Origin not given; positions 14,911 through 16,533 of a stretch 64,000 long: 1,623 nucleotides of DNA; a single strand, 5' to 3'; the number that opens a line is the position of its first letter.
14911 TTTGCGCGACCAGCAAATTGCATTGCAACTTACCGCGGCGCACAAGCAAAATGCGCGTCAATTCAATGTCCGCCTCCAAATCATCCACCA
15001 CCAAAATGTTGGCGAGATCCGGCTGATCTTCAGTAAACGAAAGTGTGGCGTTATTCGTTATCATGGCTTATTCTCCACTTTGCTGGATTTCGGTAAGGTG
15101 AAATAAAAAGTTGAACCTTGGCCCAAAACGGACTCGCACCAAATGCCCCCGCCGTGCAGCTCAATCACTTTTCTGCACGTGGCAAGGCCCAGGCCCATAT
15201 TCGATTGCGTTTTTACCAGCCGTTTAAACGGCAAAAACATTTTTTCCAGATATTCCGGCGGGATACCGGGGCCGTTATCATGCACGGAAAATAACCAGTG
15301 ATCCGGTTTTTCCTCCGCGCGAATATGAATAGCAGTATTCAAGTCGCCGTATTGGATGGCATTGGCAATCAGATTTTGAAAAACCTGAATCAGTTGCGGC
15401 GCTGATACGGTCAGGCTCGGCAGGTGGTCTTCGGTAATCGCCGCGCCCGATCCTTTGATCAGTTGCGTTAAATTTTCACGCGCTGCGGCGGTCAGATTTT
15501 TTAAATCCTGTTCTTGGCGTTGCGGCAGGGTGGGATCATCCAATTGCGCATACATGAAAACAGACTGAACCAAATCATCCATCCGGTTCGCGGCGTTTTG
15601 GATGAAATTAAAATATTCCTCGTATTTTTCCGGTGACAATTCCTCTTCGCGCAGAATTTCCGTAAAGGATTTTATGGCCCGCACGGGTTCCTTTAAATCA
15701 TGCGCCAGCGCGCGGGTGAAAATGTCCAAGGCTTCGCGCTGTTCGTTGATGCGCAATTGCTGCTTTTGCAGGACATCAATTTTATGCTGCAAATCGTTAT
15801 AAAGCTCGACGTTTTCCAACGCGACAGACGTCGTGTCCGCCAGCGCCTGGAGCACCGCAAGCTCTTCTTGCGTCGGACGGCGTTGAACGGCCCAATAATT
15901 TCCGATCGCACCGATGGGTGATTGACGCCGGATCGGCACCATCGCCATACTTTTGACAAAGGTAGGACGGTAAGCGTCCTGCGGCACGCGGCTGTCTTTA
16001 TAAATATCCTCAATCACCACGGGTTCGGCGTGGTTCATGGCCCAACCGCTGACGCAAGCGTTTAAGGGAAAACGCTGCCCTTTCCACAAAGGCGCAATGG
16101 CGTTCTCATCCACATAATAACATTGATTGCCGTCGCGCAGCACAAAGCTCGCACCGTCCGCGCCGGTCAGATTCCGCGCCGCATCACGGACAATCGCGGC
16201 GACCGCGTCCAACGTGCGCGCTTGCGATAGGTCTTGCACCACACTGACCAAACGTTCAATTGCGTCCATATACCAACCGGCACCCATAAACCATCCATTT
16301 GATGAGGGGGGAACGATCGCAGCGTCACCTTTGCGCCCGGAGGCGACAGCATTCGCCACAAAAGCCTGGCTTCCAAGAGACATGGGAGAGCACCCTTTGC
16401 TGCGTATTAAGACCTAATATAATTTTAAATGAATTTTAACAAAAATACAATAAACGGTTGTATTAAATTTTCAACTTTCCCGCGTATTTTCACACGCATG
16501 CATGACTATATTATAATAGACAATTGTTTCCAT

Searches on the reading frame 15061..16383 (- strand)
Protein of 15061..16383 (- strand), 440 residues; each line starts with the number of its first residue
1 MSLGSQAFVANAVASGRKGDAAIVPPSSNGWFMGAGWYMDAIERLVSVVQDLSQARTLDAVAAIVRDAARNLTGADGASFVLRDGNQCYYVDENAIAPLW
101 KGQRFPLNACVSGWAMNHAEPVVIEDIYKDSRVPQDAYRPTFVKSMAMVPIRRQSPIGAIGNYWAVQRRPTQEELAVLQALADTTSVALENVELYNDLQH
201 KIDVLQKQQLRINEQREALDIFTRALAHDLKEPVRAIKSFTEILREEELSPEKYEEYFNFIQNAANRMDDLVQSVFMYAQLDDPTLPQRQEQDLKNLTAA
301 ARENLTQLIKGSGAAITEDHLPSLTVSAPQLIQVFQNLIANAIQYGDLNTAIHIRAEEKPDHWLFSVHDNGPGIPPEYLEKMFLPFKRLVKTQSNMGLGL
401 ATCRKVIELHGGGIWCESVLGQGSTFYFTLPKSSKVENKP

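Call 79: search_protein_families(library=ncbifam, proteins=[window:15061-16383:-], max_evalue=1e-20)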
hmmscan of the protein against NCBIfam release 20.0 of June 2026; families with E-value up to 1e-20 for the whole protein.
window:15061-16383:- (440 aa): 19 families
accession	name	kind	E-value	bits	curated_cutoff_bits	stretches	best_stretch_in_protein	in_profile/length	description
NF006800.0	PRK09303.1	equivalog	9.2e-38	130.2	342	1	196-433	128-378/383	histidine kinase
TIGR02966.1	phoR_proteo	equivalog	7.6e-37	127.1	334.2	1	222-429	117-332/333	phosphate regulon sensor histidine kinase PhoR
NF046044.1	PnpS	equivalog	2.7e-34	118.9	400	1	222-431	173-390/390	two-component system histidine kinase PnpS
NF008468.0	PRK11360.1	equivalog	1.9e-31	109.1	646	1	182-435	361-611/616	two-component system sensor histidine kinase AtoS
NF033092.0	HK_WalK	equivalog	7.2e-31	107.4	725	1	209-431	365-593/594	cell wall metabolism sensor histidine kinase WalK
NF008312.0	PRK11100.1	equivalog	2.9e-30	105.5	356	1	179-433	218-475/477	two-component system sensor histidine kinase CreC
NF041880.1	EPS_EpsF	equivalog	2.4e-29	102.2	900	1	213-431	268-492/492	response regulator EpsF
TIGR01386.1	cztS_silS_copS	subfamily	5.4e-28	98.2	292.55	1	211-431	233-457/457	heavy metal sensor histidine kinase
NF033091.0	HK_VanS_ACDEFG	equivalog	2.7e-27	95.6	400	1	196-421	54-284/293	vancomycin resistance histidine kinase VanS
NF041735.1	hist_kin_RppB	equivalog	2.1e-26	92.7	400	1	220-431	217-438/438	two-component system sensor histidine kinase RppB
TIGR02956.1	TMAO_torS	equivalog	2.3e-26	92.2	676.5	1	213-431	458-681/967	TMAO reductase system sensor histidine kinase/response regulator TorS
NF007793.0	PRK10490.1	equivalog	1.2e-25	89.7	1123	1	206-434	650-884/895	two-component system sensor histidine kinase KdpD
NF047465.1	hybrid_HK_LvrA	exception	1.4e-25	89.5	1200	1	205-432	586-818/819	hybrid histidine kinase/response regulator LvrA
NF053855.1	HisKinPhoRBctds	equivalog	3e-25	88.7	500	1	220-432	362-583/583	two-component system sensor histidine kinase PhoR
NF041832.1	near_NosP_CTERM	subfamily_domain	3.1e-25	89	400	1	222-435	10-228/370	NahK/ErcS family hybrid sensor histidine kinase/response regulator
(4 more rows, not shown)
